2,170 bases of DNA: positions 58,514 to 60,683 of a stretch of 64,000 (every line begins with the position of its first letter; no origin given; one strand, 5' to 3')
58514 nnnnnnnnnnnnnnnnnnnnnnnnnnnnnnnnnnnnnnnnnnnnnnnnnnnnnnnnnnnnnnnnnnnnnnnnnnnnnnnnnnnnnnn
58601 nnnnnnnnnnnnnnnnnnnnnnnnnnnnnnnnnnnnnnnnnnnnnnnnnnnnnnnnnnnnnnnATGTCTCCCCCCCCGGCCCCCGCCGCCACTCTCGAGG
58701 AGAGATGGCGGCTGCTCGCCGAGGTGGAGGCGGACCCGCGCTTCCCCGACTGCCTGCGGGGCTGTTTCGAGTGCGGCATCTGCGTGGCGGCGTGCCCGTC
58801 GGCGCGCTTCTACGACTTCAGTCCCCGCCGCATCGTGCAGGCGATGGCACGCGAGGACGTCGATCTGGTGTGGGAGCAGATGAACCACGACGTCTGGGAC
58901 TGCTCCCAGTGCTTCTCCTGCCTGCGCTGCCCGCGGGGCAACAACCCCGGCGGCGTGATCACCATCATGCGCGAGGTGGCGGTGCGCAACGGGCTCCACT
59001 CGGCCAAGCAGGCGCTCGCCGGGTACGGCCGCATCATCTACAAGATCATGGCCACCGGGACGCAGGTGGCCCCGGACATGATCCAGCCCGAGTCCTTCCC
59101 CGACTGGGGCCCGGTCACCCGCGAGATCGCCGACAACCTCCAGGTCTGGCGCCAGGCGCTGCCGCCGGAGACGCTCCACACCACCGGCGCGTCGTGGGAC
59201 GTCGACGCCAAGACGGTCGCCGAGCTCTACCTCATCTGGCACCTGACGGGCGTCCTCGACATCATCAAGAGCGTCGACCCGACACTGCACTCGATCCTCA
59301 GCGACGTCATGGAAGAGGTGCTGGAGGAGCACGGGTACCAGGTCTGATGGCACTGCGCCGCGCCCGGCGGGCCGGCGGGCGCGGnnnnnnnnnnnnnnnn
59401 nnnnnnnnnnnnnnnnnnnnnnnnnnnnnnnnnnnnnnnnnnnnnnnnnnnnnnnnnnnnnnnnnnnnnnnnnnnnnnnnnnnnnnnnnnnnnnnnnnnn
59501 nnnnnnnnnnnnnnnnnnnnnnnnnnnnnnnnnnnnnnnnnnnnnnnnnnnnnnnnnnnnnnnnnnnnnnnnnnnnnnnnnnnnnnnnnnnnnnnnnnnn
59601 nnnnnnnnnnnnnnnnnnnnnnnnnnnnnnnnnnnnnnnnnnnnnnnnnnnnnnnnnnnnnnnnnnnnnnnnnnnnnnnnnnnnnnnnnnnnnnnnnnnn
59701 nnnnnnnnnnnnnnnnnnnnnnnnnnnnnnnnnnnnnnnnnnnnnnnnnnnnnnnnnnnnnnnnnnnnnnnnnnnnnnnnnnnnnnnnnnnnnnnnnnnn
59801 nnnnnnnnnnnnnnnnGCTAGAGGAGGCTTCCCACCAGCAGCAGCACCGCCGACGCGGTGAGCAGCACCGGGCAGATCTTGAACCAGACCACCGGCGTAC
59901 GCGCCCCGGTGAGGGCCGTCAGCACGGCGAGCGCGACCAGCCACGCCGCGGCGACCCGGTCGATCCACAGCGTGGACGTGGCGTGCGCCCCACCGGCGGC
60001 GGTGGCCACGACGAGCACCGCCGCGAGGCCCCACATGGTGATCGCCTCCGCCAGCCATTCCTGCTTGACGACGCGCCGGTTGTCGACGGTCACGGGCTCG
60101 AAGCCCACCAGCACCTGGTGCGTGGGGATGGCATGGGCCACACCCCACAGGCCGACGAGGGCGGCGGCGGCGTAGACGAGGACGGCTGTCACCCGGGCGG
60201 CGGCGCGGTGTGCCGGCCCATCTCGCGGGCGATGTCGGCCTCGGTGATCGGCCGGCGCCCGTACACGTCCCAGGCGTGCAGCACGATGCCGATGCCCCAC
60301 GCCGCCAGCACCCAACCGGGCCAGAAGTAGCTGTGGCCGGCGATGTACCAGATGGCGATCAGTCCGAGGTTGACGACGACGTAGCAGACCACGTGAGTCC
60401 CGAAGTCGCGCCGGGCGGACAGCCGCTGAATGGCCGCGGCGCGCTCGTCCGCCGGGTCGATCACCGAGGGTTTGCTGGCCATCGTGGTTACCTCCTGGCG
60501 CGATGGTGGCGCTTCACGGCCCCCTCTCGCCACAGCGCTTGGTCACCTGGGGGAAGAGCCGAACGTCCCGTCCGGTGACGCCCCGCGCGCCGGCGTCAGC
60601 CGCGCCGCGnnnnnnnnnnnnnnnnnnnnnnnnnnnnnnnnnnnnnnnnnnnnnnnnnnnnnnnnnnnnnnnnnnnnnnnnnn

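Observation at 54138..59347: Apparent single operon etfB-etfA-etfD-lbpA-tusA-hdrC with near-zero spacing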

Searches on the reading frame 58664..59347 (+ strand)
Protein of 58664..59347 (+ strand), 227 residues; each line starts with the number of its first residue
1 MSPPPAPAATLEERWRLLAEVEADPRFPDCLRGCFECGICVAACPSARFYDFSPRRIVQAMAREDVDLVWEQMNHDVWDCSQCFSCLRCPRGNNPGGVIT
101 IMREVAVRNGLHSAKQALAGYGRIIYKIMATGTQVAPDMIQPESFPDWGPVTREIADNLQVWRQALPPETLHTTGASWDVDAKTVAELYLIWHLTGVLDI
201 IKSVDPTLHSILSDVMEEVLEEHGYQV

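Call 6: search_protein_families(library=pfam, proteins=[window:58664-59347:+], max_evalue=0.01)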
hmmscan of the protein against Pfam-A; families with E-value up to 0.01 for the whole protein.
window:58664-59347:+ (227 aa): 5 families
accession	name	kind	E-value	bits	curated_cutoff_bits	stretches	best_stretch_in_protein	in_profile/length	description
PF13183.11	Fer4_8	-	6.8e-09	36.6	27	1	32-92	3-67/68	4Fe-4S dicluster domain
PF13534.11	Fer4_17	-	4.4e-07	30.8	22.2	1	34-92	2-59/61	4Fe-4S dicluster domain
PF13237.11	Fer4_10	-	1.9e-05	24.9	25.5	1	32-88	7-50/53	4Fe-4S dicluster domain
PF13187.11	Fer4_9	-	2.4e-05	24.7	27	1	34-92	2-50/52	4Fe-4S dicluster domain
PF12838.12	Fer4_7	-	9.5e-05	23.2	27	1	34-92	2-51/52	4Fe-4S dicluster domain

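Call 8: search_protein_families(library=ncbifam, proteins=[window:58664-59347:+], max_evalue=0.001)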
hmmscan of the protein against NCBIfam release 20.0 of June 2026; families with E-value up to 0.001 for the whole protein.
window:58664-59347:+ (227 aa): 8 families
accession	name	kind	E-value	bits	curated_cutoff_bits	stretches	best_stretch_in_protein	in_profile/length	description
NF041779.1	hetero_SS_HdrC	equivalog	1.9e-22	79.7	350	1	32-166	31-161/198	ferredoxin:CoB-CoM heterodisulfide reductase subunit HdrC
NF041890.1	hdrC_Methbact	equivalog_domain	1e-18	67.6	270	1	31-167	28-160/192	ferredoxin:CoB-CoM heterodisulfide reductase subunit HdrC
TIGR03290.1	CoB_CoM_SS_C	equivalog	3.2e-15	56.4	160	1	33-114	3-83/144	CoB--CoM heterodisulfide reductase subunit C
NF038018.1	qmoC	equivalog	2.9e-09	36.9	300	1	29-109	15-94/360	quinone-interacting membrane-bound oxidoreductase complex subunit QmoC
NF004898.0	PRK06259.1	equivalog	2.4e-07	29.8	385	1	30-112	132-222/488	fumarate reductase (CoM/CoB) subunit TfrB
NF009226.0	PRK12576.1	equivalog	0.00021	20.8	344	1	34-106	156-237/317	succinate dehydrogenase/fumarate reductase iron-sulfur subunit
NF008369.0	PRK11168.1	equivalog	0.00039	19.4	278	1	32-130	11-111/401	anaerobic glycerol-3-phosphate dehydrogenase subunit C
NF004616.0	PRK05950.1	subfamily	0.00081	18.6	228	0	31-108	146-235/238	succinate dehydrogenase iron-sulfur subunit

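Call 43: list_cluster_members(proteins=[P0002, P0007, P0035, P0015, window:58664-59347:+, window:50111-51310:-])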
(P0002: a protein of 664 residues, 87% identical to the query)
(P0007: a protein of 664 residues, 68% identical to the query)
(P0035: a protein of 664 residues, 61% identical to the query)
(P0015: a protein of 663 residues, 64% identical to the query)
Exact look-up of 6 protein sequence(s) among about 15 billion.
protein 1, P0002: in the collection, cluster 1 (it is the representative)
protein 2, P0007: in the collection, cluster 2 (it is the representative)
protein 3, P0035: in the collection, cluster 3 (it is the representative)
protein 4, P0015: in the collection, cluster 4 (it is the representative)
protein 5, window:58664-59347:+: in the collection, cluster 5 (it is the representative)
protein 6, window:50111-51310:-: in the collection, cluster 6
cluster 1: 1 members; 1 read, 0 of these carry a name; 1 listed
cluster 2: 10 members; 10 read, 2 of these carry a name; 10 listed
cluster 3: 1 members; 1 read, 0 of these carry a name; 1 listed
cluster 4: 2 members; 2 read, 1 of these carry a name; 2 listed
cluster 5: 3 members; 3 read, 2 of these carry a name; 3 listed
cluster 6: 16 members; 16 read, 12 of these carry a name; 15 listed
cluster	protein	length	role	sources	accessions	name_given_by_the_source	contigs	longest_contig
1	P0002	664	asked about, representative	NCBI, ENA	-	-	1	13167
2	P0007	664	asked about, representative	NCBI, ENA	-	-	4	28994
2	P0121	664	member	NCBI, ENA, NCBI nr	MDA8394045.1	MAG: (Fe-S)-binding protein [Candidatus Dormibacteraeota bacterium] | (Fe-S)-binding protein [Candidatus Dormibacteraeota bacterium]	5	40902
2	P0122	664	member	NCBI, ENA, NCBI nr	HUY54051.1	MAG TPA: (Fe-S)-binding protein [Candidatus Nanopelagicaceae bacterium] | (Fe-S)-binding protein [Candidatus Nanopelagicaceae bacterium]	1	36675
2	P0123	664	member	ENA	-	-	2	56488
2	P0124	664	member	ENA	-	-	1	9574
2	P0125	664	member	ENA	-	-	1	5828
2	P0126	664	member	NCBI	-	-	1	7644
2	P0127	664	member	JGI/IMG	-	-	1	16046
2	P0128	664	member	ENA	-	-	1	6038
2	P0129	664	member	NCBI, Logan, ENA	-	-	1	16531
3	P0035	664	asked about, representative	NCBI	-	-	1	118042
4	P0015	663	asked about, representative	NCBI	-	-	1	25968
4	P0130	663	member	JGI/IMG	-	Fe-S oxidoreductase/nitrate reductase gamma subunit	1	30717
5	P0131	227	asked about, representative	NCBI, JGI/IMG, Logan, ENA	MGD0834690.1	MAG: 4Fe-4S dicluster domain-containing protein [Candidatus Dormibacteria bacterium] | heterodisulfide reductase subunit C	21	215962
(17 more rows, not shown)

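Call 70: find_related_loci(query=A5, collection=metagenome_contigs, flank=10000)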
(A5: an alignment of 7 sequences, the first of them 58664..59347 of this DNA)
Query A5 (227 aa) in metagenome_contigs; peptide patterns used: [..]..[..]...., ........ (x = any residue, [..] = any of these).
599 stretches matched a pattern (row limit reached: there are more); 476 encode a relative of the query (tblastn E <= 1e-3); the best 80 are kept; 80 distinct loci.
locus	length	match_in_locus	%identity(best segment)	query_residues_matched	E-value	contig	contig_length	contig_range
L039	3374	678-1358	84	1-227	2e-139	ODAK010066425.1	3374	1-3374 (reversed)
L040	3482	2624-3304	83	1-227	3e-138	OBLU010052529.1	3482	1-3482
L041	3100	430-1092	80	7-227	1e-131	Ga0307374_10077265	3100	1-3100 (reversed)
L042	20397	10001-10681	78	1-227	3e-125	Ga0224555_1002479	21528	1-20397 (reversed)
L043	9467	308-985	77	2-227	5e-125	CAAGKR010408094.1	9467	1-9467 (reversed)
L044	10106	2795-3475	77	1-227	7e-125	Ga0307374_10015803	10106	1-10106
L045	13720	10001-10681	77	1-227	7e-125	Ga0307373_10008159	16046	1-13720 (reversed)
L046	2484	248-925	77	2-227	4e-131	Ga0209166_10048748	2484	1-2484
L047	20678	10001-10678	77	2-227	3e-124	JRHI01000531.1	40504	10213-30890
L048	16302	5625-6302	77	2-227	5e-124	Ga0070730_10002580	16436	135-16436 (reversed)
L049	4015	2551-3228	76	2-227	7e-126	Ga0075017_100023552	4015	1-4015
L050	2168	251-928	76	2-227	9e-130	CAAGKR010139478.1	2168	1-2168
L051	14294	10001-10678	77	2-227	3e-122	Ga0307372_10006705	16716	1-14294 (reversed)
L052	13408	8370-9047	77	2-227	1e-121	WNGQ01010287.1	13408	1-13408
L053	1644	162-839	76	2-227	8e-130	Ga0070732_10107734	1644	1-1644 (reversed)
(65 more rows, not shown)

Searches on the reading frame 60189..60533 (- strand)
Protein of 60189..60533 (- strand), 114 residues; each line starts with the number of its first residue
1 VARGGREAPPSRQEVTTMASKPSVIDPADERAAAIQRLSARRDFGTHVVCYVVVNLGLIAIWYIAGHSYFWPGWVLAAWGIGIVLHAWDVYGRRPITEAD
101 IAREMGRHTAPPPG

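Call 76: search_protein_families(library=pfam, proteins=[window:60189-60533:-], max_evalue=0.001)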
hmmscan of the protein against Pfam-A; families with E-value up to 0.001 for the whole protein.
window:60189-60533:- (114 aa): 1 family
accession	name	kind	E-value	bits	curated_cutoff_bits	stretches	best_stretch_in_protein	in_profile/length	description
PF13239.11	2TM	-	3.4e-17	62.7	24.8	1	34-105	3-73/79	2TM domain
